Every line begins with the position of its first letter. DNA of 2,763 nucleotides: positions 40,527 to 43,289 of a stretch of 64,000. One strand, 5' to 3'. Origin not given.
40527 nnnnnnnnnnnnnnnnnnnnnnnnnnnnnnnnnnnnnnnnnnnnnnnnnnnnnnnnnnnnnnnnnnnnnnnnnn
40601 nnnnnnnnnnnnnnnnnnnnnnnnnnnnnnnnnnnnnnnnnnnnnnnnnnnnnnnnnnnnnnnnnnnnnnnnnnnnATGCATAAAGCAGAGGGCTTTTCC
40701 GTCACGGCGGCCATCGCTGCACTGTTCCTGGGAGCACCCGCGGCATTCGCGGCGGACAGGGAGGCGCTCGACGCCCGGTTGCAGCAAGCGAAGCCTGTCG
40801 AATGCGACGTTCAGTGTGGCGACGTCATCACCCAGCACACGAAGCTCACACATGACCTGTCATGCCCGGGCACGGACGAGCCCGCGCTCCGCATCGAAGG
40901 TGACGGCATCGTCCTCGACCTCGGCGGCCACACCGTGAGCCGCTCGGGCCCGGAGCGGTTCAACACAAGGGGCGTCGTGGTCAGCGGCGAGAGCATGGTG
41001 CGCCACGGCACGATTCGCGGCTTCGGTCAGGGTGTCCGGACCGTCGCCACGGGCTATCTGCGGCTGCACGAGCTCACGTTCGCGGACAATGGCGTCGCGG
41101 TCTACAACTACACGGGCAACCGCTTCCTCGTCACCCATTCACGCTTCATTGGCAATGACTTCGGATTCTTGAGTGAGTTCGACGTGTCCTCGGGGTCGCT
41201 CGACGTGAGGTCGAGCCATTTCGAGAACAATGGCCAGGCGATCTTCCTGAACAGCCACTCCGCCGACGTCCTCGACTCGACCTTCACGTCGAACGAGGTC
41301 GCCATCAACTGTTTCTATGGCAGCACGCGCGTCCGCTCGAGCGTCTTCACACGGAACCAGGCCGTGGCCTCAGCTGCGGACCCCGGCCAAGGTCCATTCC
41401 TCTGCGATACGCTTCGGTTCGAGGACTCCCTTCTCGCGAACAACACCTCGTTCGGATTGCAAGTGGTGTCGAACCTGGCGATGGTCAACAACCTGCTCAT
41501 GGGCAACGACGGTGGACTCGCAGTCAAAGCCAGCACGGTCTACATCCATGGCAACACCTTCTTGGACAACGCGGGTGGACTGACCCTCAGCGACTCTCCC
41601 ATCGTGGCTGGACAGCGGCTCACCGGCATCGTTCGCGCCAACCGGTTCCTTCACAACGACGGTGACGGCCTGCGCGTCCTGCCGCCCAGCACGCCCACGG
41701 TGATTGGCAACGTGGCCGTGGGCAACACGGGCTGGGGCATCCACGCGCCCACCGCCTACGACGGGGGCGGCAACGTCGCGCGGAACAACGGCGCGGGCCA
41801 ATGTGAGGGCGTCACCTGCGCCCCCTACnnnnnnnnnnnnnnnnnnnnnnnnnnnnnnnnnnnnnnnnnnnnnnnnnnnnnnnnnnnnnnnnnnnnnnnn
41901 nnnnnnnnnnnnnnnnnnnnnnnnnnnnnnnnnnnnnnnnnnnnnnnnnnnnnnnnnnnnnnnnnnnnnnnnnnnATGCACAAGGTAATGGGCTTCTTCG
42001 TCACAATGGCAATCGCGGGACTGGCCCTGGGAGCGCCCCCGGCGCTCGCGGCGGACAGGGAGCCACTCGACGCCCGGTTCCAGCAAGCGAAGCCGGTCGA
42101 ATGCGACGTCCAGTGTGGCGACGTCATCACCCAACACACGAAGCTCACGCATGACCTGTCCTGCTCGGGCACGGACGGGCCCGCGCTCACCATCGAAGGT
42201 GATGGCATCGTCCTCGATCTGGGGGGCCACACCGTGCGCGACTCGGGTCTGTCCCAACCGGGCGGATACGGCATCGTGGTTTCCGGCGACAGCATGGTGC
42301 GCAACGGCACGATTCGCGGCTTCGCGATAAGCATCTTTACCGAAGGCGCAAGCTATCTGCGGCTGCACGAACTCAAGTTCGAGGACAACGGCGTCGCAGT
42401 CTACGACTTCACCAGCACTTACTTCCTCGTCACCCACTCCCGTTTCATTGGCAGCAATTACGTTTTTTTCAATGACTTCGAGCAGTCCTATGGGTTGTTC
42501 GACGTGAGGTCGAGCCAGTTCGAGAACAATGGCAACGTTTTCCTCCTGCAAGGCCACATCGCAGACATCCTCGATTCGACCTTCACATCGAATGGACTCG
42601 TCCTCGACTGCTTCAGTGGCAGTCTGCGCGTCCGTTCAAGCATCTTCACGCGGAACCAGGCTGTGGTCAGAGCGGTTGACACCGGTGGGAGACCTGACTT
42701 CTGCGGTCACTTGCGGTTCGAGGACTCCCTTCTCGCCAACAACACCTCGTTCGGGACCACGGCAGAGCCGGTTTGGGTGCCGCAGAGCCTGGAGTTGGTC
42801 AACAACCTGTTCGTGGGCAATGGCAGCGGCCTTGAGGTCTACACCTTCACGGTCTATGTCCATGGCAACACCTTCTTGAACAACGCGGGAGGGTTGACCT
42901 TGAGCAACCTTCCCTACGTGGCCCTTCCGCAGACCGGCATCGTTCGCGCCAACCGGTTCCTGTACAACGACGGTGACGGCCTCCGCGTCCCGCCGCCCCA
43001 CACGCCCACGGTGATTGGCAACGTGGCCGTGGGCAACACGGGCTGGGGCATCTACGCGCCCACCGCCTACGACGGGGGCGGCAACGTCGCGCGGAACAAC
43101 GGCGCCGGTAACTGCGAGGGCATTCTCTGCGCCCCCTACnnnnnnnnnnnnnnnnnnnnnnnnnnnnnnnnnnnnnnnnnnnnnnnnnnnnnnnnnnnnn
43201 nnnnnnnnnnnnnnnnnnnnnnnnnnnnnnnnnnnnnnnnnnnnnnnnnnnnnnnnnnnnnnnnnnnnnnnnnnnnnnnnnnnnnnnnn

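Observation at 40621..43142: Tandem duplication of a secreted beta-helix gene together with its palindromic leader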

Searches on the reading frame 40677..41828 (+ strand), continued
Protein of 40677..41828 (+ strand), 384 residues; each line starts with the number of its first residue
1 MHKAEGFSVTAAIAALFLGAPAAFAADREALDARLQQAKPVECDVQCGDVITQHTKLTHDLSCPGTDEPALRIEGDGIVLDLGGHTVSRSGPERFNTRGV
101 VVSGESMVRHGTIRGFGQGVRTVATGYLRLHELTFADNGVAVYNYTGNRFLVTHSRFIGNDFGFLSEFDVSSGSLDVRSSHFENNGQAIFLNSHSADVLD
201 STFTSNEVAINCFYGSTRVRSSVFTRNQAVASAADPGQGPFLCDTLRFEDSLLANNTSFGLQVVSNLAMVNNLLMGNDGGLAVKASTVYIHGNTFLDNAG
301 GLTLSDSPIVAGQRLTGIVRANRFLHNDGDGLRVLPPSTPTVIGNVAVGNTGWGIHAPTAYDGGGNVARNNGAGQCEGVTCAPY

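Call 68: find_related_loci(query=A2, collection=metagenome_contigs, flank=400)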
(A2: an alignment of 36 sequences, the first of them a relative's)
Query A2 (384 aa) in metagenome_contigs; peptide patterns used: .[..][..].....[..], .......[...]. (x = any residue, [..] = any of these).
324 stretches matched a pattern; 15 encode a relative of the query (tblastn E <= 1e-3); 15 distinct loci.
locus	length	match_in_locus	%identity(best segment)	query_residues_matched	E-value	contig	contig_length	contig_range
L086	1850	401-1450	46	45-383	5e-89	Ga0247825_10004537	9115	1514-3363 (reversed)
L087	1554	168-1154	30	39-382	9e-23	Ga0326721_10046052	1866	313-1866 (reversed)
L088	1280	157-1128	28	28-383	2e-14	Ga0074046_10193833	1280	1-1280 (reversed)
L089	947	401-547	57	40-88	9e-14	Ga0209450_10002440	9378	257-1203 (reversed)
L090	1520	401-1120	28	44-273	5e-12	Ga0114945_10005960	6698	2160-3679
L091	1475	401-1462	29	45-381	7e-12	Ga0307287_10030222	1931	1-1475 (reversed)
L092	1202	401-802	30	8-147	6e-11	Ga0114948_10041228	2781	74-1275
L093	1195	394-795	30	8-147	6e-11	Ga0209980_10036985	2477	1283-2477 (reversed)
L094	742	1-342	33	36-147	8e-11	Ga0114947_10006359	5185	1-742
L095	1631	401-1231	32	45-382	2e-10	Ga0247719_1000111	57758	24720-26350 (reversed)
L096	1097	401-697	40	13-120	1e-9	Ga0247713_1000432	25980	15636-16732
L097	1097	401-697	40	13-120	1e-9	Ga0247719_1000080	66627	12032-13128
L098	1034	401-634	45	37-120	3e-9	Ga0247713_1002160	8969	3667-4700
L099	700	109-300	48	319-381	5e-8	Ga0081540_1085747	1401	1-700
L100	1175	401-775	36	46-165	5e-7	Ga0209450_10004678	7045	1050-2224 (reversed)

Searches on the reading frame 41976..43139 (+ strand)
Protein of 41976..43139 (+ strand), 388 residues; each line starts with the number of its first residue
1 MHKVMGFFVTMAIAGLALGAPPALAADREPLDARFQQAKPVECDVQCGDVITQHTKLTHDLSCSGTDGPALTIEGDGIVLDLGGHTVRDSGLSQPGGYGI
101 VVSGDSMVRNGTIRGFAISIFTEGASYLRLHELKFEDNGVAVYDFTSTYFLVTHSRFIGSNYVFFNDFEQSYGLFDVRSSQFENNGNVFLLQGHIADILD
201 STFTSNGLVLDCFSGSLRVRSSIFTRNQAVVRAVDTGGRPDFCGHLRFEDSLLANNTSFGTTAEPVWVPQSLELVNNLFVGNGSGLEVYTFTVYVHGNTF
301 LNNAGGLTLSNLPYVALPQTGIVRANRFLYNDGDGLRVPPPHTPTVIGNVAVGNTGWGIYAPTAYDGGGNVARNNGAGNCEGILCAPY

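Call 5: search_protein_families(library=pfam, proteins=[window:41976-43139:+], max_evalue=1)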
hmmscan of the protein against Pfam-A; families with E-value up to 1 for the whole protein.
window:41976-43139:+ (388 aa): 2 families
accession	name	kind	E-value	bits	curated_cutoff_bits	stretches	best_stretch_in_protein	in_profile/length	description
PF13229.12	Beta_helix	-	3.1e-15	56.6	25.9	3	77-235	2-146/158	Right handed beta helix region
PF05048.19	NosD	-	2e-08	34.4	23.6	2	272-365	71-159/212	Periplasmic copper-binding protein (NosD)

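Call 35: search_protein_families(library=ncbifam, proteins=[window:41976-43139:+], max_evalue=0.01)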
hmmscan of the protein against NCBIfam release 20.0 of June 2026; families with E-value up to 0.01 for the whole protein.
window:41976-43139:+ (388 aa): 0 families
